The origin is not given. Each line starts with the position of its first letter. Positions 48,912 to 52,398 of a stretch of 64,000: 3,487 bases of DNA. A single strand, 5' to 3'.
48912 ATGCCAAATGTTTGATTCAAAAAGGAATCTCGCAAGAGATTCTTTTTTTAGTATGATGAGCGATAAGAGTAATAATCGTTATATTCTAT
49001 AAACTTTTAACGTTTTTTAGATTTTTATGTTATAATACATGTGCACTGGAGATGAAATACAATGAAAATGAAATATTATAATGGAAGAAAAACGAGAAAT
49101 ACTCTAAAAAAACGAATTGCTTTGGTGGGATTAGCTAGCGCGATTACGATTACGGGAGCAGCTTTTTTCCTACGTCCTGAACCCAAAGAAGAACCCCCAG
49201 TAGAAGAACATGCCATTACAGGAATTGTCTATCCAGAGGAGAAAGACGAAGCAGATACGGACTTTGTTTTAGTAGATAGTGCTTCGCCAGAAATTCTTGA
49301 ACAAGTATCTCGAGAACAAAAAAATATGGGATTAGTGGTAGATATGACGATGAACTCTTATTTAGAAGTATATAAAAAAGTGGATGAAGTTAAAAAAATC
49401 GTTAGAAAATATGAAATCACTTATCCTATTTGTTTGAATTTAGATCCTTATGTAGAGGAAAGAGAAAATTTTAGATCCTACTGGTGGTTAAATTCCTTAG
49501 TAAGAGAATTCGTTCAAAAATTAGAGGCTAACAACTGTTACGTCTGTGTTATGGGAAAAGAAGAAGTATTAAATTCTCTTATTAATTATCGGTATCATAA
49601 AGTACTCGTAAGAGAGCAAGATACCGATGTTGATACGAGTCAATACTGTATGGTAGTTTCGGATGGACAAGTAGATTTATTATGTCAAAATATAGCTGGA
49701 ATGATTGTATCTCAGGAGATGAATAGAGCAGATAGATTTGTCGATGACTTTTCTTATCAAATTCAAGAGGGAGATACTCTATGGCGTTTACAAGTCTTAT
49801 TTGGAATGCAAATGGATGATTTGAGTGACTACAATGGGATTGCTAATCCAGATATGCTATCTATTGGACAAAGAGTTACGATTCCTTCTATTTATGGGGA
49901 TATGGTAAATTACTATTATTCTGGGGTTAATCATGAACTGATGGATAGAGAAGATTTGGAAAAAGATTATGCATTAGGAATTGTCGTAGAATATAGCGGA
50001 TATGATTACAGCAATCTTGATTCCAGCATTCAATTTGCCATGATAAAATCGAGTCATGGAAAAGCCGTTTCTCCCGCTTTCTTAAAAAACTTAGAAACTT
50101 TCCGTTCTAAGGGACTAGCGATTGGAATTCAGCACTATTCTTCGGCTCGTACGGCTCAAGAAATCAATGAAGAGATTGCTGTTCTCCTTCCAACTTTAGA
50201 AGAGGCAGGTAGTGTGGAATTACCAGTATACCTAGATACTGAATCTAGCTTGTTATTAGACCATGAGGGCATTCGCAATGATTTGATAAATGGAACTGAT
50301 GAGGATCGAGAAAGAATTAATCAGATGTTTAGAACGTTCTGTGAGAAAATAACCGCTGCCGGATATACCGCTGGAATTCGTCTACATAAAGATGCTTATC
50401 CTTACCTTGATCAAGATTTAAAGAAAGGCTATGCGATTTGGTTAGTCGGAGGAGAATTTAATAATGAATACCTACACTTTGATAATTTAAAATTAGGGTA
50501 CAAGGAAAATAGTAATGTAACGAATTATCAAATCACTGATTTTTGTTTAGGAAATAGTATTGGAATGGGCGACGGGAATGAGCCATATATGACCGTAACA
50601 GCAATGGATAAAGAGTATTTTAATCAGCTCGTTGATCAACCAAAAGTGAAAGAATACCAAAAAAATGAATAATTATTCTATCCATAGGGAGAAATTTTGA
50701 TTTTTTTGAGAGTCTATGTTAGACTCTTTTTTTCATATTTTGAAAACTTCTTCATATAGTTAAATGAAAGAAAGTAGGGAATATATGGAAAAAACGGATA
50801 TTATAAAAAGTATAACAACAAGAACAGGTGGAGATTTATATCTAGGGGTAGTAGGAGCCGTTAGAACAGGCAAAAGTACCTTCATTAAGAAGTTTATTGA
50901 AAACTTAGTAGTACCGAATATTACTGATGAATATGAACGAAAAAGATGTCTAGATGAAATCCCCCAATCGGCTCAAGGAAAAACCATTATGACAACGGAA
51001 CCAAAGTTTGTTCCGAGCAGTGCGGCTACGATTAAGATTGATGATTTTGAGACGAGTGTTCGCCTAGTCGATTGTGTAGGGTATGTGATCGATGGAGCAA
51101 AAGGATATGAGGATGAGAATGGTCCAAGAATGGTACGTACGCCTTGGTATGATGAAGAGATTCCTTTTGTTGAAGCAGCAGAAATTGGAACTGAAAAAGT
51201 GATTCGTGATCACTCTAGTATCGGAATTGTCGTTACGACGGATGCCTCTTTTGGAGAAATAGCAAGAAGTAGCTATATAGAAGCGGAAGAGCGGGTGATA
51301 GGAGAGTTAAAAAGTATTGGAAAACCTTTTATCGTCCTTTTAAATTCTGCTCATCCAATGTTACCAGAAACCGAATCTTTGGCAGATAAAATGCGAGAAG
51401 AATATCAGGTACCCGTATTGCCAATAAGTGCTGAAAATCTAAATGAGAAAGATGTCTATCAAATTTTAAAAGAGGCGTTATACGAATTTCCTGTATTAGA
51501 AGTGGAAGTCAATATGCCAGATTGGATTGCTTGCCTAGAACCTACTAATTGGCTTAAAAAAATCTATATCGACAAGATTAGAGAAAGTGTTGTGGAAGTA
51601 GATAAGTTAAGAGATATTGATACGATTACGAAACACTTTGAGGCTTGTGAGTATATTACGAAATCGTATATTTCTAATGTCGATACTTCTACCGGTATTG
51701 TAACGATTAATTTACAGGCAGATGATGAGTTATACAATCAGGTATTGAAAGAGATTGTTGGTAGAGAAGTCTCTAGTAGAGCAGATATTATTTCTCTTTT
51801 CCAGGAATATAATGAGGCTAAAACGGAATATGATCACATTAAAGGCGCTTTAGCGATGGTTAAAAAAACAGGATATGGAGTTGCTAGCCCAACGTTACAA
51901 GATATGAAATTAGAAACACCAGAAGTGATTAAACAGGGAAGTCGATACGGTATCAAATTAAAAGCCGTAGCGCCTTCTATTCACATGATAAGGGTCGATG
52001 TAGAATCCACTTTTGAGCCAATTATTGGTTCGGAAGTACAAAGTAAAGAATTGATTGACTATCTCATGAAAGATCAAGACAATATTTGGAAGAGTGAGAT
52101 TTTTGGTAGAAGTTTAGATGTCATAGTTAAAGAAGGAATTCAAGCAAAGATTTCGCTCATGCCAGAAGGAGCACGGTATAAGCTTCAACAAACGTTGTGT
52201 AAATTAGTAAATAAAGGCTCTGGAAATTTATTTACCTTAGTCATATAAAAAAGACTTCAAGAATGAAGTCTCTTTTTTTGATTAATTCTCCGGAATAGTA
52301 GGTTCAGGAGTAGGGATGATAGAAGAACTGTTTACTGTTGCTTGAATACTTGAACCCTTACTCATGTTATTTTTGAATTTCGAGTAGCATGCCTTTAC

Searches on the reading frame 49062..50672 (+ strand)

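Call 67: search_protein_families(library=pfam, proteins=[window:49062-50672:+], max_evalue=0.0001)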
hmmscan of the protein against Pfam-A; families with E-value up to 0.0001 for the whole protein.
window:49062-50672:+ (536 aa): 2 families
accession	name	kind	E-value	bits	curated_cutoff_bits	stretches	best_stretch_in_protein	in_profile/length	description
PF01476.26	LysM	-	3.2e-10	40.2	20.9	1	232-275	1-43/43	LysM domain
PF01183.26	Glyco_hydro_25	-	3.3e-07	31.2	27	1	315-461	11-149/180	Glycosyl hydrolases family 25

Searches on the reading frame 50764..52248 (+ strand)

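Call 67: search_protein_families(library=pfam, proteins=[window:50764-52248:+], max_evalue=0.0001)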
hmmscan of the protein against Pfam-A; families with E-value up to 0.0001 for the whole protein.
window:50764-52248:+ (494 aa): 3 families
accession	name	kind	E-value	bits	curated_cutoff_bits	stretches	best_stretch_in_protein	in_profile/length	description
PF09547.16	SpoIVA_ATPase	-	1.6e-108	362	26.6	1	8-243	1-237/237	Stage IV sporulation protein A, ATPase domain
PF20438.3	SpoIVA_middle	-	1e-61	208.6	25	1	244-422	1-179/179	Stage IV sporulation protein A, middle domain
PF20439.3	SpoIVA_C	-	4.7e-22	78.4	25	1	423-494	1-76/76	Sporulation stage IV protein A, C-terminal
